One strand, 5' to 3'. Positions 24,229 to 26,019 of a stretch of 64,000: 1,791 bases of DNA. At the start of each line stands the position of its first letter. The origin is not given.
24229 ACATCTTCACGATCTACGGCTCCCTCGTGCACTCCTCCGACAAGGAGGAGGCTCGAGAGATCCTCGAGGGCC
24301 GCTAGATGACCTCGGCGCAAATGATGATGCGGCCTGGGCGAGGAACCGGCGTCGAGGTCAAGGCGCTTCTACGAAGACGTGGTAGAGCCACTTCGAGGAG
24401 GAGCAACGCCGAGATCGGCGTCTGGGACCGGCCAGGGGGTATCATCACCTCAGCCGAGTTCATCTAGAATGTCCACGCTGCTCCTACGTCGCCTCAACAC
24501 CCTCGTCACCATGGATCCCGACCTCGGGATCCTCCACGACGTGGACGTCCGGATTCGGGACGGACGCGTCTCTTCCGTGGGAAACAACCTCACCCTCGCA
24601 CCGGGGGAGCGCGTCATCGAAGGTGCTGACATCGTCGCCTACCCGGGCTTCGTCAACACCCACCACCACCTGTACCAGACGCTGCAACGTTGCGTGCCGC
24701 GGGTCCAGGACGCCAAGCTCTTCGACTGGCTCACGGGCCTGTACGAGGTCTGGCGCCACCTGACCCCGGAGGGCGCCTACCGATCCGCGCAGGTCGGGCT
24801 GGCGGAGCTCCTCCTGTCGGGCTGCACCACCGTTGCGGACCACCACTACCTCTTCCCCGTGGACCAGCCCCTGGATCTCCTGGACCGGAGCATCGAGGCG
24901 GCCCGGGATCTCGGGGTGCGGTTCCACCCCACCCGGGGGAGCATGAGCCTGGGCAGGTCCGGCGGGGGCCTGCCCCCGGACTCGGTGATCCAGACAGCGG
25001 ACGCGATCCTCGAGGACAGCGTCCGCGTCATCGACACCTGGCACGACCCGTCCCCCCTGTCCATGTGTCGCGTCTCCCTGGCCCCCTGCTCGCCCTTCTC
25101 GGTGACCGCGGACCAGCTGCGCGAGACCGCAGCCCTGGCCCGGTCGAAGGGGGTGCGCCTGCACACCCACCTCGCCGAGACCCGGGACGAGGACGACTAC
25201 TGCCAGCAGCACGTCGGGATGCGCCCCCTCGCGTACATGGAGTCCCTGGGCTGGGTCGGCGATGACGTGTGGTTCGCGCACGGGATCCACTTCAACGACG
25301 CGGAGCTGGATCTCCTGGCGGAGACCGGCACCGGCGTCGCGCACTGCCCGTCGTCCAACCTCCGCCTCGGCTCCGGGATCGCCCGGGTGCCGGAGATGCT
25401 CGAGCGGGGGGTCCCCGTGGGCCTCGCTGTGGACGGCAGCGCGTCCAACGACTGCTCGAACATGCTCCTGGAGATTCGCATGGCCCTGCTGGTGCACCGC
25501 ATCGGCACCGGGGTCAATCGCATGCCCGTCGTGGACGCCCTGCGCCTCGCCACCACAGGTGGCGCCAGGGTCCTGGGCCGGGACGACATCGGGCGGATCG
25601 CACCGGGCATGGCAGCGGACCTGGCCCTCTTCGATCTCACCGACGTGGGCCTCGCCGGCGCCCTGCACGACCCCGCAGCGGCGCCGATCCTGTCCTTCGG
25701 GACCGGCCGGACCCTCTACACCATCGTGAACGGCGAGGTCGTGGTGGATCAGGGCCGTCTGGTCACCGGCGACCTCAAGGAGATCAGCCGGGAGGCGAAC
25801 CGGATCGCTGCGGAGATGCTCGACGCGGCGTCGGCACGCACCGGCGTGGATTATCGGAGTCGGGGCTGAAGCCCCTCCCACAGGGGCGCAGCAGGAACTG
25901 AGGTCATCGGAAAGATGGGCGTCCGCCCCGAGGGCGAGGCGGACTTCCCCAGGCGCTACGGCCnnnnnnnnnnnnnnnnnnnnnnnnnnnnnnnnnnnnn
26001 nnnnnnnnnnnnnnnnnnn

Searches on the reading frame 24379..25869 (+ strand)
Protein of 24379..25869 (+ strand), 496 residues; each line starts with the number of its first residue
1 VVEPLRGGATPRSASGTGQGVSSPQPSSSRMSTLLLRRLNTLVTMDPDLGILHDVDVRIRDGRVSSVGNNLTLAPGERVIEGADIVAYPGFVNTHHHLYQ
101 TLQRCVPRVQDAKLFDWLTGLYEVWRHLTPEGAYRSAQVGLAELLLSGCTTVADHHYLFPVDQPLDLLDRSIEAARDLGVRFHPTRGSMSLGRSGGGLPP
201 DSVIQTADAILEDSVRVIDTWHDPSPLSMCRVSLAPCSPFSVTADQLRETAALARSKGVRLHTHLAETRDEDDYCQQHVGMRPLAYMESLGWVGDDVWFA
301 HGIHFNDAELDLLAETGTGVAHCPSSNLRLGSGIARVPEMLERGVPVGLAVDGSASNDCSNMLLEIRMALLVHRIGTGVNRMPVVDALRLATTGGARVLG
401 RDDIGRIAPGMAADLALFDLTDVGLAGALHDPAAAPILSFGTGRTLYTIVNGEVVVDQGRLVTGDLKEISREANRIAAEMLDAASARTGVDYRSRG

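Call 28: search_protein_families(library=ncbifam, max_evalue=0.01, proteins=[window:24379-25869:+])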
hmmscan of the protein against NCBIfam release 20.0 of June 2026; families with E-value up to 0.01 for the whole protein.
window:24379-25869:+ (496 aa): 57 families (the best 25 are shown)
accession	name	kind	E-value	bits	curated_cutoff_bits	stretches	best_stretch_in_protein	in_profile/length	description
NF006055.0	PRK08203.1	equivalog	1.8e-185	616.8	532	1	31-484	3-454/455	8-oxoguanine deaminase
NF009059.0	PRK12393.1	equivalog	4.5e-131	437.7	543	1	30-483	3-458/460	amidohydrolase family protein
NF005557.0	PRK07228.1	equivalog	7.7e-86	288.5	522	1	38-485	6-442/445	5'-deoxyadenosine deaminase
NF006549.0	PRK09045.1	equivalog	1.7e-64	218.1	540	1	40-477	15-436/444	TRZ/ATZ family hydrolase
NF004701.0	PRK06038.1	equivalog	1.9e-63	214.7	609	1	40-481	11-427/432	N-ethylammeline chlorohydrolase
NF006681.0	PRK09229.1-2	equivalog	1.1e-58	199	362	1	51-464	18-433/451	formimidoylglutamate deiminase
NF006056.0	PRK08204.1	subfamily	3.6e-55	187.5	391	1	34-485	5-445/449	hypothetical protein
NF006252.0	PRK08393.1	equivalog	8.7e-54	183.1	617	1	43-478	10-421/424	N-ethylammeline chlorohydrolase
NF005211.0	PRK06687.1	equivalog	7e-48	163.4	703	1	41-416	8-369/419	TRZ/ATZ family protein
NF012037.0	PRK15493.1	equivalog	2.3e-47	161.8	779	1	78-476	48-429/435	bifunctional S-methyl-5'-thioadenosine deaminase/S-adenosylhomocysteine deaminase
NF005540.0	PRK07203.1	equivalog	1.4e-46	159.1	444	1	40-481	7-439/444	putative aminohydrolase SsnA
NF004801.0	PRK06151.1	subfamily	6.2e-46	157.2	416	1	51-487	21-469/491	chlorohydrolase family protein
TIGR03314.1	Se_ssnA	subfamily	1.3e-43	149.5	455.5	1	40-480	6-437/441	putative selenium metabolism protein SsnA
TIGR02967.1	guan_deamin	equivalog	2.2e-42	145.5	375.4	1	52-421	4-363/401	guanine deaminase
TIGR02022.1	hutF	equivalog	1e-41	143.2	413.05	1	53-462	17-437/455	formimidoylglutamate deiminase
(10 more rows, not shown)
